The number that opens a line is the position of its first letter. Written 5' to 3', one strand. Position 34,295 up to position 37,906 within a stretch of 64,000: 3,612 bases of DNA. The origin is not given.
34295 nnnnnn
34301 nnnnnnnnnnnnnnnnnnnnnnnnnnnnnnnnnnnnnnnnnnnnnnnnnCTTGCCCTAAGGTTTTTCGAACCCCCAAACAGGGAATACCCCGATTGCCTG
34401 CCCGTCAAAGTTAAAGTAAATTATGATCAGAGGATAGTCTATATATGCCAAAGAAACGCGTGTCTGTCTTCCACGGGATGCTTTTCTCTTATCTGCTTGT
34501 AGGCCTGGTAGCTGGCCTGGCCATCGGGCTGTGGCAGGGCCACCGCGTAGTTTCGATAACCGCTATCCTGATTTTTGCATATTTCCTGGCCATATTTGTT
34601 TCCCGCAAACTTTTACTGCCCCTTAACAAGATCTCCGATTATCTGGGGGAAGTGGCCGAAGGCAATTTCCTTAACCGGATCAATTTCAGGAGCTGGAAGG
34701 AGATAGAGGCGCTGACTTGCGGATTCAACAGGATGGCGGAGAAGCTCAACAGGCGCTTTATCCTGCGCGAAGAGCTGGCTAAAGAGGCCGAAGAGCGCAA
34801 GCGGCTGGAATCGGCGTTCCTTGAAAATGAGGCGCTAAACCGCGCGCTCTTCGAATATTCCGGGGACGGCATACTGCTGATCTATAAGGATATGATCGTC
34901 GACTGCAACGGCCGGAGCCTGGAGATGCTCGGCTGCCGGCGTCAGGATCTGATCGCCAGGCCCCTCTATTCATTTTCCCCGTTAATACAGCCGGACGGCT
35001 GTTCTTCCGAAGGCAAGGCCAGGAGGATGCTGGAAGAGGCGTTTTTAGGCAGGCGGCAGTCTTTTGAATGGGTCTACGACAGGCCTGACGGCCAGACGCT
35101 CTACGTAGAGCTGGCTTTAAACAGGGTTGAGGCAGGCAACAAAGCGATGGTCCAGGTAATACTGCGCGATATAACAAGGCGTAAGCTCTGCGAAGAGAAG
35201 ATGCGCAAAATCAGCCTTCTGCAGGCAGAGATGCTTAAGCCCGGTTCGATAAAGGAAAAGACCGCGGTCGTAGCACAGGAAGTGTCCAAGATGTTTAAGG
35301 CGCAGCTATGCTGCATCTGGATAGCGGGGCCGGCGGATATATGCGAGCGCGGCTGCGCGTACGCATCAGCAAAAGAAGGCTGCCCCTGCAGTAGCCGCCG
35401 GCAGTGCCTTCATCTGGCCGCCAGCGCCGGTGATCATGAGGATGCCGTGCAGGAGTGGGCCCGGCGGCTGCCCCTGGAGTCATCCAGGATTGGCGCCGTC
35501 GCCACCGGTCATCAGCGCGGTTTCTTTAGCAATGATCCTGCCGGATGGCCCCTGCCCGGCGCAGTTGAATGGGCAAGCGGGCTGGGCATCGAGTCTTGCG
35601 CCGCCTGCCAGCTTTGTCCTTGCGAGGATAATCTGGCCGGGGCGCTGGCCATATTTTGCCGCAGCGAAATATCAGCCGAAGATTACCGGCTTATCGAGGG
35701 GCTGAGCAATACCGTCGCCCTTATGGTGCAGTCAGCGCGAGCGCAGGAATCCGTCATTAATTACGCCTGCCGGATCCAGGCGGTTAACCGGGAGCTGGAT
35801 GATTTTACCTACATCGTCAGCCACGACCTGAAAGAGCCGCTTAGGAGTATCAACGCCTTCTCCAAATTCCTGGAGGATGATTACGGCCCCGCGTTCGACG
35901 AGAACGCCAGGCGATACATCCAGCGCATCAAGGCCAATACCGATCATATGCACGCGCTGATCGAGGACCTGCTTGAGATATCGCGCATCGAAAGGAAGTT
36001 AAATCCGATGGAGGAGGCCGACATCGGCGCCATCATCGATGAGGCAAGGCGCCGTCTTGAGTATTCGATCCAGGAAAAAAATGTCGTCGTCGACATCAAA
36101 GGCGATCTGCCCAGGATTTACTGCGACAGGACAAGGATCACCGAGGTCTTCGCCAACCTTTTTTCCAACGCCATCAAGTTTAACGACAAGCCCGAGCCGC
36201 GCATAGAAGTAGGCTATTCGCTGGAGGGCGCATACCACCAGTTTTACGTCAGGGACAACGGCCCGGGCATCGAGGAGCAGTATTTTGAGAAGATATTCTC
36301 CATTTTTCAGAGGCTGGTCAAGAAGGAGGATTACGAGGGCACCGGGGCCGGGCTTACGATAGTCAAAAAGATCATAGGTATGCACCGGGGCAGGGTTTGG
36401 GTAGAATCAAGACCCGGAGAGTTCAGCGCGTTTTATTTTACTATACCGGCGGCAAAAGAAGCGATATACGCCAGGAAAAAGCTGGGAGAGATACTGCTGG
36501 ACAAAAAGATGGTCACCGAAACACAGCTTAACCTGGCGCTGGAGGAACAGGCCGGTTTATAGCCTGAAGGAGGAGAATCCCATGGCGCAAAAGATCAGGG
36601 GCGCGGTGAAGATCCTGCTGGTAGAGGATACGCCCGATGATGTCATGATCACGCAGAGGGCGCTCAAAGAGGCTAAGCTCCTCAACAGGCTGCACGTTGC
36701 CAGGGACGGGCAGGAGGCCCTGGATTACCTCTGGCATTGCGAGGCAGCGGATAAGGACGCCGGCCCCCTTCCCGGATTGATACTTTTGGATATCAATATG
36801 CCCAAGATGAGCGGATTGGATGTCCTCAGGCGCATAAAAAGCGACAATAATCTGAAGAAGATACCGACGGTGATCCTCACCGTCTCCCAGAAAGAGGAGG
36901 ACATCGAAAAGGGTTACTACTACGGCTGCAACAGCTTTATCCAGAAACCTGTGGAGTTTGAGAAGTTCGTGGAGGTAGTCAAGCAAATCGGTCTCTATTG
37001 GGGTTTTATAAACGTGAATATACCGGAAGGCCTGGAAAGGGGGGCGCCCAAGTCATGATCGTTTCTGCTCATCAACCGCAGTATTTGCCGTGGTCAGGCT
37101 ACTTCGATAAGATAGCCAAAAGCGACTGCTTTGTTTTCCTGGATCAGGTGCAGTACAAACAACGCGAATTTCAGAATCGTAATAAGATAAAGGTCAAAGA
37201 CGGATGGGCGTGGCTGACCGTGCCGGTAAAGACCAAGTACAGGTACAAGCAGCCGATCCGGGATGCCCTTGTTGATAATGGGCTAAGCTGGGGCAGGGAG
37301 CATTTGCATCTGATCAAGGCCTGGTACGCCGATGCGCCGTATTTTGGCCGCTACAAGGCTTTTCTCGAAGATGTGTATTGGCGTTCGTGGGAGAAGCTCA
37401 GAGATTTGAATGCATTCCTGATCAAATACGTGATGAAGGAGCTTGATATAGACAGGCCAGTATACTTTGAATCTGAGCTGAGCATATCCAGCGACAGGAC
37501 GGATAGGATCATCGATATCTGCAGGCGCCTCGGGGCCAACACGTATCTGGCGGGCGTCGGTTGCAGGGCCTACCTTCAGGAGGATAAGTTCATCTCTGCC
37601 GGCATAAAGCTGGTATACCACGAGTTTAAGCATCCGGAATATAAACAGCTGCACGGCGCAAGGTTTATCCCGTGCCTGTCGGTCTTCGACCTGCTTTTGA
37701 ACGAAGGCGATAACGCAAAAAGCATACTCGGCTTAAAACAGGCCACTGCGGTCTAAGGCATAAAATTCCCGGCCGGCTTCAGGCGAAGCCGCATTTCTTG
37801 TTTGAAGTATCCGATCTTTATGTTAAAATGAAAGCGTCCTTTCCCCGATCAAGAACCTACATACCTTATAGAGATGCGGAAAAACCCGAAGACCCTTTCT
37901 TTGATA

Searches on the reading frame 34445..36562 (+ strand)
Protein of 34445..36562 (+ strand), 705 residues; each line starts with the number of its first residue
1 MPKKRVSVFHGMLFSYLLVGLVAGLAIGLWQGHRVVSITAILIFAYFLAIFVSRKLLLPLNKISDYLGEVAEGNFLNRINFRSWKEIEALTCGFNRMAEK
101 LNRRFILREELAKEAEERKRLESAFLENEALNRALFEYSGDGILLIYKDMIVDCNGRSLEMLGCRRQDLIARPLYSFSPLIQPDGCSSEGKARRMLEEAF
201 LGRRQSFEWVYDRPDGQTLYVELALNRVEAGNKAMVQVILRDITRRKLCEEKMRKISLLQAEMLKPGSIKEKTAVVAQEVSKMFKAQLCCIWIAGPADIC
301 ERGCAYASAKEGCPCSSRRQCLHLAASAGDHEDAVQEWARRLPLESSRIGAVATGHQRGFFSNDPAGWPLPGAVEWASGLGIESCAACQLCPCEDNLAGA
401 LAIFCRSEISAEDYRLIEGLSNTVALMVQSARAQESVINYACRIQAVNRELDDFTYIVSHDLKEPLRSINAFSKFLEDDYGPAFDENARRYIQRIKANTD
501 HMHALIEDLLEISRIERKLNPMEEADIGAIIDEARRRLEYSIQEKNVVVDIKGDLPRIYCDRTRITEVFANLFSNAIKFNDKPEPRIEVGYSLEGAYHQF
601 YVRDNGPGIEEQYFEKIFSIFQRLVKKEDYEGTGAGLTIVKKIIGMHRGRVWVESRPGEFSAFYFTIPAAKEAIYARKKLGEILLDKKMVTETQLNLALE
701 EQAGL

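Call 21: search_protein_families(library=pfam, proteins=[window:34445-36562:+], max_evalue=0.00001)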
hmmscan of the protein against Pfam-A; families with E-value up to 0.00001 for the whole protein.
window:34445-36562:+ (705 aa): 5 families
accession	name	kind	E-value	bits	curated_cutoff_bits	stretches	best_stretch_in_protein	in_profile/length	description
PF02518.31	HATPase_c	-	2.7e-22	79.7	26.4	1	561-670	2-110/111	Histidine kinase-, DNA gyrase B-, and HSP90-like ATPase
PF00512.31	HisKA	-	2.9e-14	53.3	26.9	1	451-517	2-65/66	His Kinase A (phospho-acceptor) domain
PF13426.13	PAS_9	-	4.1e-11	43.5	27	1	141-244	2-102/103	PAS domain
PF00672.30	HAMP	-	1.6e-06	28.8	25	1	51-102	1-52/53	HAMP domain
PF13188.13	PAS_8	-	4.7e-06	26.7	21.8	0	132-186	3-55/65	PAS domain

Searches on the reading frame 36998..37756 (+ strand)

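Call 22: search_protein_families(library=pfam, proteins=[window:36998-37756:+], max_evalue=0.00001)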
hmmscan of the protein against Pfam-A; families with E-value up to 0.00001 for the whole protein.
window:36998-37756:+ (252 aa): 1 family
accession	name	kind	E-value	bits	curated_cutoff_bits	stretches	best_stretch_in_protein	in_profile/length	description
PF08889.16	WbqC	-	1.7e-73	247.5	21.3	1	26-241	1-216/218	WbqC-like protein family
